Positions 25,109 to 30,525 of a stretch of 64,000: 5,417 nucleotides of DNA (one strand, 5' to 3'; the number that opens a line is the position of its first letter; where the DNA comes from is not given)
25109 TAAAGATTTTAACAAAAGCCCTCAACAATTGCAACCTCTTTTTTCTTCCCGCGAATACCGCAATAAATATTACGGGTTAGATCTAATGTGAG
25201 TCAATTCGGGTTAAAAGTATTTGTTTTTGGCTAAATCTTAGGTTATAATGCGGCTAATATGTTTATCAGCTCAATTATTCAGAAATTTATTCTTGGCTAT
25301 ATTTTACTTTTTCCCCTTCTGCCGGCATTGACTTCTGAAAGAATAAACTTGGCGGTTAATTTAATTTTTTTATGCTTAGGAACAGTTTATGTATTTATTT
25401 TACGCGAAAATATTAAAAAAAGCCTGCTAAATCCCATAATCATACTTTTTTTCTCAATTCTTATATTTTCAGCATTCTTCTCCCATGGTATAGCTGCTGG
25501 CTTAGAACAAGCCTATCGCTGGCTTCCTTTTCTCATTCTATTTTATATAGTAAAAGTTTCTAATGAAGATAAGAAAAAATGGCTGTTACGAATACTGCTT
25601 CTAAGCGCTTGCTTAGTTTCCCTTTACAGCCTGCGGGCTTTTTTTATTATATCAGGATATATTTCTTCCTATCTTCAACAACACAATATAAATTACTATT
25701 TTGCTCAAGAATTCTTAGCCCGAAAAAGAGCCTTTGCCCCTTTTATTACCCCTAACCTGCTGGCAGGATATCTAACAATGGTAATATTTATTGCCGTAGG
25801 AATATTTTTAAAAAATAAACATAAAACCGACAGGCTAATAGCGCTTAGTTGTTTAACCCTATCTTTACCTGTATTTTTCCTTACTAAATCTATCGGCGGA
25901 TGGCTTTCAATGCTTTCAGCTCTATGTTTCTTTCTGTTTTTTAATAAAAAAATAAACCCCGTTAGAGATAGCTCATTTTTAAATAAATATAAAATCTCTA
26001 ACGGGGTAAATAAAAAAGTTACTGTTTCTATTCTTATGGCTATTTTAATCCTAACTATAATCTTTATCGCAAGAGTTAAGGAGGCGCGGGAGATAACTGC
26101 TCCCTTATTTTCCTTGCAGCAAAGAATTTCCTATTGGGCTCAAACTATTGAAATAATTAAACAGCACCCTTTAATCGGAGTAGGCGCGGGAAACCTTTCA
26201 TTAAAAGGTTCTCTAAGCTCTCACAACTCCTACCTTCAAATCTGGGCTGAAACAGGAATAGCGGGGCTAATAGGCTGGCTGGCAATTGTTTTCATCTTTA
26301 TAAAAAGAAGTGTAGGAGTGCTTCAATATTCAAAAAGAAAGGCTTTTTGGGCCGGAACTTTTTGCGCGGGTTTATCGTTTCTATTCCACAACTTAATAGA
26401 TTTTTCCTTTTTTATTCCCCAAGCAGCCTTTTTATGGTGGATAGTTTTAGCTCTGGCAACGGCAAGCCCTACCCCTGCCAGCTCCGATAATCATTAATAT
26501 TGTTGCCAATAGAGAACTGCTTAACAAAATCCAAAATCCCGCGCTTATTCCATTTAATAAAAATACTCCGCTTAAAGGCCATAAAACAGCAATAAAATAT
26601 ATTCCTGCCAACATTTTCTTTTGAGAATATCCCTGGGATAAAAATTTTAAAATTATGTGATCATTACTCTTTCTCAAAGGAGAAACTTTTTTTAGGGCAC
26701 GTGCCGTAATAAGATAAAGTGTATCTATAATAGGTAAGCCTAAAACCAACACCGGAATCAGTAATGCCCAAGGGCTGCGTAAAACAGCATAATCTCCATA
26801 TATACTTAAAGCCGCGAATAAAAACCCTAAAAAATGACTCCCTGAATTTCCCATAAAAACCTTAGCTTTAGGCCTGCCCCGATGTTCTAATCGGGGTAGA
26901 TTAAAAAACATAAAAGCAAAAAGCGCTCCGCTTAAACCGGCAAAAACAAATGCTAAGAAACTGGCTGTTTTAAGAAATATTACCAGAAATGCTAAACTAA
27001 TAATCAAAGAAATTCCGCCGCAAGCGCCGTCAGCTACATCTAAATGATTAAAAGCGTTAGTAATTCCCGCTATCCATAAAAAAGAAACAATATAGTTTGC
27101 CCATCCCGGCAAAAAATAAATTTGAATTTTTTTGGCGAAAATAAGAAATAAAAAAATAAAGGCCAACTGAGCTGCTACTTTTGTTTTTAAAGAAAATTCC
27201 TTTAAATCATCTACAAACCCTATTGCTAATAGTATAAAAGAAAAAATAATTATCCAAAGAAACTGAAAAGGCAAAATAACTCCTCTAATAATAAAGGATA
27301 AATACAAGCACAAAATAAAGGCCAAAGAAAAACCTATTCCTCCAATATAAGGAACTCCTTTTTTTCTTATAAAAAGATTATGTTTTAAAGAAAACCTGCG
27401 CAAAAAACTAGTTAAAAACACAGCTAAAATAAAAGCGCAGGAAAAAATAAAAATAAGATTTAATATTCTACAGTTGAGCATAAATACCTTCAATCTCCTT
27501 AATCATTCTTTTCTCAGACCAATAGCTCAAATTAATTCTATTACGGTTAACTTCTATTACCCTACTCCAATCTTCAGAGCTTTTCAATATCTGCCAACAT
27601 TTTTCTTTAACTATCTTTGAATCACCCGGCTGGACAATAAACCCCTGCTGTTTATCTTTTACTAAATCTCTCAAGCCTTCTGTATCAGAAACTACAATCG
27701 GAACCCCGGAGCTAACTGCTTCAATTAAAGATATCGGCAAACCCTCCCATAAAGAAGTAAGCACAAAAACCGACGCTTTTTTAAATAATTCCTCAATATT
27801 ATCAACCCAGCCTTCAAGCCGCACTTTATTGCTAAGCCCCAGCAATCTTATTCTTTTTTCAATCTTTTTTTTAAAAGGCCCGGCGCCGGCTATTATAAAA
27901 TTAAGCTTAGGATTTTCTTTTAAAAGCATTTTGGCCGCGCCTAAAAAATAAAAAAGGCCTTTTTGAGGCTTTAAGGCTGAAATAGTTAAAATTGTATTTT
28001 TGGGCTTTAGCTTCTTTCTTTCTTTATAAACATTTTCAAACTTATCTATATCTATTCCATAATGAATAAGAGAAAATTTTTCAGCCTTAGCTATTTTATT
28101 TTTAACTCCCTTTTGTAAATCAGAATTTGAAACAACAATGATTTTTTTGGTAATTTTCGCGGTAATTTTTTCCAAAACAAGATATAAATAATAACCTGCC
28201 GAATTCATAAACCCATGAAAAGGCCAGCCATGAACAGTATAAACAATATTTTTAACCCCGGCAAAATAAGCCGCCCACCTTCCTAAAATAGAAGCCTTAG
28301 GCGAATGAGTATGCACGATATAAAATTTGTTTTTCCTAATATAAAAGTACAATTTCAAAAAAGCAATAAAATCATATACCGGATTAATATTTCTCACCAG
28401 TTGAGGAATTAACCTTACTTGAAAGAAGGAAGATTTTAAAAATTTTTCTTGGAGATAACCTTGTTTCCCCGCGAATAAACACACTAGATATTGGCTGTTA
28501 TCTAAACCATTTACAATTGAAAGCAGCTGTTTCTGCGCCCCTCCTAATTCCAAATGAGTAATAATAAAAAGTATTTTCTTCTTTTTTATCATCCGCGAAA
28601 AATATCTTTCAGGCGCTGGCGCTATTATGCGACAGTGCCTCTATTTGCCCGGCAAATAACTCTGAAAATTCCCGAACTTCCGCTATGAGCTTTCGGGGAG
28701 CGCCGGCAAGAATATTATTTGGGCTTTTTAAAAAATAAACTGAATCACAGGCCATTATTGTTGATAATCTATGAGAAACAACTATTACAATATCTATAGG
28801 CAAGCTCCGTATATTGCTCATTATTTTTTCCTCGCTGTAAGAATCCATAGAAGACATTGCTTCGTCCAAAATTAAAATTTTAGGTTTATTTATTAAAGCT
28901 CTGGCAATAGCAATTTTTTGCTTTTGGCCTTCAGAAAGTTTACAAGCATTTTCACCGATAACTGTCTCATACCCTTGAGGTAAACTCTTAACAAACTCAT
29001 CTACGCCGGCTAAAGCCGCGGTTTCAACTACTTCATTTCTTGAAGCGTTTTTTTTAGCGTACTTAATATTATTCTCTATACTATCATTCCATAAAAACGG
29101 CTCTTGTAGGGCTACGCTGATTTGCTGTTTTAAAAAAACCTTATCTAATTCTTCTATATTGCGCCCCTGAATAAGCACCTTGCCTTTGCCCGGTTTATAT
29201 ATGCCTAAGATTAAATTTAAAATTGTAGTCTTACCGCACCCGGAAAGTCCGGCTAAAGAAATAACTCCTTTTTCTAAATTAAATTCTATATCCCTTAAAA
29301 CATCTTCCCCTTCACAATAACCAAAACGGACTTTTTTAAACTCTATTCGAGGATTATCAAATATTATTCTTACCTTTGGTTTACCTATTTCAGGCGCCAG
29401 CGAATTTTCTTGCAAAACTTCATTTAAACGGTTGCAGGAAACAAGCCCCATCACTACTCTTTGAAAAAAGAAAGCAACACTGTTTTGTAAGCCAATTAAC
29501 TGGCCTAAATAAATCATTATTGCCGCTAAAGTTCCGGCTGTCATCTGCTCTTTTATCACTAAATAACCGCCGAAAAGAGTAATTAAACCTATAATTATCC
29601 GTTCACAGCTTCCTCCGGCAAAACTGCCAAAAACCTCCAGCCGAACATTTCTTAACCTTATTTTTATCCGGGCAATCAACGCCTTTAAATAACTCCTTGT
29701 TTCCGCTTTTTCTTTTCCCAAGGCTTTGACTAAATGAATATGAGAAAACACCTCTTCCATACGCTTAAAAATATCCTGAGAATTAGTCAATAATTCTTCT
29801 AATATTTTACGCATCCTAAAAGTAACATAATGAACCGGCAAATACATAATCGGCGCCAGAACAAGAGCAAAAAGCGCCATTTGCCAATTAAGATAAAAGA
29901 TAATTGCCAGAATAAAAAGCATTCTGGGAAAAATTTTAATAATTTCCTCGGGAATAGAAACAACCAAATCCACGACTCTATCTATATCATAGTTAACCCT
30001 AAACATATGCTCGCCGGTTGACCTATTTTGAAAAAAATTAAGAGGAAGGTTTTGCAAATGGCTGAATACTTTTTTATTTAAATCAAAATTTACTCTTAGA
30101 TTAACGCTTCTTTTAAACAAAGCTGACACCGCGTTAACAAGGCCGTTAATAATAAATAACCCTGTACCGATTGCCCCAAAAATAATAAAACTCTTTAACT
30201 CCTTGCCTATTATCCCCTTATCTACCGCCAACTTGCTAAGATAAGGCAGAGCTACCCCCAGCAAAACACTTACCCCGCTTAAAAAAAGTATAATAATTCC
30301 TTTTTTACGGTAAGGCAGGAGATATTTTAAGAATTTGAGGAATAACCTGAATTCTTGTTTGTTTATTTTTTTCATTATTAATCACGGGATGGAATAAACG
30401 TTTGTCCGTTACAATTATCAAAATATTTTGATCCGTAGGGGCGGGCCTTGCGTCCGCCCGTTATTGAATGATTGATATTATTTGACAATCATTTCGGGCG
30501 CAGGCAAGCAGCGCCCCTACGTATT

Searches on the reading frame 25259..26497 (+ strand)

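Call 24: search_protein_families(library=pfam, proteins=[window:25259-26497:+], max_evalue=0.001)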
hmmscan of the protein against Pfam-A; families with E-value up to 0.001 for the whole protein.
window:25259-26497:+ (412 aa): 1 family
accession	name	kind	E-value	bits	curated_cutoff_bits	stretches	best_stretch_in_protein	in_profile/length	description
PF04932.20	Wzy_C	-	6.1e-19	68.7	31.7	1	200-341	4-149/149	O-Antigen ligase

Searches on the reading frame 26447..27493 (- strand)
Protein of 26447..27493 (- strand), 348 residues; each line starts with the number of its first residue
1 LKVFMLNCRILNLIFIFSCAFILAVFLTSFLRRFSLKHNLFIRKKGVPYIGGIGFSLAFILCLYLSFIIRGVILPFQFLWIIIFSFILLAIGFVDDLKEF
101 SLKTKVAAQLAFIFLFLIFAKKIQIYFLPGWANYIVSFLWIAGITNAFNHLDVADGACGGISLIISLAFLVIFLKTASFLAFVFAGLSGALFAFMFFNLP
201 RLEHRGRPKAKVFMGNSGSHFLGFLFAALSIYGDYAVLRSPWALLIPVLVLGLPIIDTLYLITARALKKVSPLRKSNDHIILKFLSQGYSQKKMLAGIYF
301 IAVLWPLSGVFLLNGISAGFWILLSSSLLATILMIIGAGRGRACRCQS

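Call 24: search_protein_families(library=pfam, proteins=[window:26447-27493:-], max_evalue=0.001)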
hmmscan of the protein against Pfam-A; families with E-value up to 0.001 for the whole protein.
window:26447-27493:- (348 aa): 1 family
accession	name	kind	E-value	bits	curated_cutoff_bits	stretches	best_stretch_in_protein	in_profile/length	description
PF00953.26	Glycos_transf_4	-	6.1e-29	101.5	27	1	80-233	3-159/160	Glycosyl transferase family 4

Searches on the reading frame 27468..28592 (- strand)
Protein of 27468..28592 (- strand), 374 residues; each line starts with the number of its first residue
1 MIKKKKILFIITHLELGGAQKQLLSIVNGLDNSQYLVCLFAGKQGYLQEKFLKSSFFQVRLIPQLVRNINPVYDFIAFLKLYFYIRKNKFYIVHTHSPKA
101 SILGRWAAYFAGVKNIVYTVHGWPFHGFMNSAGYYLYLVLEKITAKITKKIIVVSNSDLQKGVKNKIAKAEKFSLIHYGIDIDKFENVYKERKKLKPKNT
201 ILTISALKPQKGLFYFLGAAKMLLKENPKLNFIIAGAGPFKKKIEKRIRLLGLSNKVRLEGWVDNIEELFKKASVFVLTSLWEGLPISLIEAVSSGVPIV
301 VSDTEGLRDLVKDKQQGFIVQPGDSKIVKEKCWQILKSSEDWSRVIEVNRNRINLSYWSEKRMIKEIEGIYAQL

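Call 24: search_protein_families(library=pfam, proteins=[window:27468-28592:-], max_evalue=0.001)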
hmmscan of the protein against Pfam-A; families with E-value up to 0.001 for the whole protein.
window:27468-28592:- (374 aa): 6 families
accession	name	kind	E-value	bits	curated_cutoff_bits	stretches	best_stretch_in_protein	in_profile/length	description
PF00534.26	Glycos_transf_1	-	2.8e-38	131.6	26.4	1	191-351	8-171/172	Glycosyl transferases group 1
PF13692.12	Glyco_trans_1_4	-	7.7e-33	114.2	27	1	199-337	2-141/142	Glycosyl transferases group 1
PF13439.12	Glyco_transf_4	-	2.1e-17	64.1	28.5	1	17-183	2-169/170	Glycosyltransferase Family 4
PF20706.3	GT4-conflict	-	3.6e-10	39.8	26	1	170-331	171-337/385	Family 4 Glycosyltransferase in conflict systems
PF13579.12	Glyco_trans_4_4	-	6e-08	33.6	29.7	1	17-160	1-140/158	Glycosyl transferase 4-like domain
PF13477.12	Glyco_trans_4_2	-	6.4e-07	30.1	23.4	1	26-154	16-138/139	Glycosyl transferase 4-like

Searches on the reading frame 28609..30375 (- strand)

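Call 22: search_protein_families(library=pfam, proteins=[window:28609-30375:-], max_evalue=0.001)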
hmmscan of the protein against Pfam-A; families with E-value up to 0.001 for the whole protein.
window:28609-30375:- (588 aa): 3 families
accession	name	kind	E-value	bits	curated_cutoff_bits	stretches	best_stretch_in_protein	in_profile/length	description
PF00664.28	ABC_membrane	-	5.7e-37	128.3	28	1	27-295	2-272/274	ABC transporter transmembrane region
PF00005.33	ABC_tran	-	6.3e-30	105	25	1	360-507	1-136/137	ABC transporter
PF02463.25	SMC_N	-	0.0006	19.7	40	0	363-550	18-212/220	RecF/RecN/SMC N terminal domain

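Call 76: search_protein_families(library=ncbifam, proteins=[window:28609-30375:-], max_evalue=0.00001)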
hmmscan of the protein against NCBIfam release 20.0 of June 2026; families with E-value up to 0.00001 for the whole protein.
window:28609-30375:- (588 aa): 176 families (the best 25 are shown)
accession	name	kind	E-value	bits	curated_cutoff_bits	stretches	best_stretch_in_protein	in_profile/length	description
TIGR01846.1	type_I_sec_HlyB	subfamily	5.3e-90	302.6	725.55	1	12-578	127-693/694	type I secretion system permease/ATPase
TIGR00958.1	3a01208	subfamily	6.6e-85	285.8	874.6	1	10-553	147-690/711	antigen peptide transporter 2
TIGR02204.1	MsbA_rel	hypoth_equivalog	2.9e-84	283.8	780.4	1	10-573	4-571/576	ABC transporter, permease/ATP-binding protein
TIGR02203.1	MsbA_lipidA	equivalog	5.6e-84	282.6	602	1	12-574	2-566/572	lipid A export permease/ATP-binding protein MsbA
NF045513.1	HepA_fam_ABC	equivalog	4.5e-81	273.1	725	1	79-558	110-590/610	heterocyst formation ABC transporter subunit HepA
NF008381.0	PRK11176.1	equivalog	2.4e-78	264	867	1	8-575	9-577/582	lipid A ABC transporter ATP-binding protein/permease MsbA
NF052233.1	CphA_assoc_ABC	equivalog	2e-76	257.9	880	1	86-583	252-749/766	cyanophycin metabolism-associated ABC transporter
TIGR03797.1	NHLM_micro_ABC2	equivalog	1e-75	255.6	709.4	1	23-577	134-685/686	NHLP bacteriocin export ABC transporter permease/ATPase subunit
TIGR03375.1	type_I_sec_LssB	subfamily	4.6e-75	253.3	693.1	1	68-564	192-689/696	type I secretion system permease/ATPase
TIGR03796.1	NHLM_micro_ABC1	equivalog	3.6e-73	246.9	853.3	1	14-573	143-708/710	NHLP family bacteriocin export ABC transporter peptidase/permease/ATPase subunit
NF010178.0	PRK13657.1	equivalog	9e-71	239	733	1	9-577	4-570/588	glucan ABC transporter ATP-binding protein/ permease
NF008055.0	PRK10789.1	equivalog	1.2e-66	225.4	845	1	37-579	29-574/590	SmdA family multidrug ABC transporter permease/ATP-binding protein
TIGR01193.1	bacteriocin_ABC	subfamily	1.3e-66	225.6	523.85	1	6-574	138-706/708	peptide cleavage/export ABC transporter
NF008056.1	PRK10790.1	equivalog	6.5e-64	216.4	746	1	9-574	8-572/584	SmdB family multidrug efflux ABC transporter permease/ATP-binding protein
TIGR02857.1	CydD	equivalog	1.7e-60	205.5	435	1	25-547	4-527/529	thiol reductant ABC exporter subunit CydD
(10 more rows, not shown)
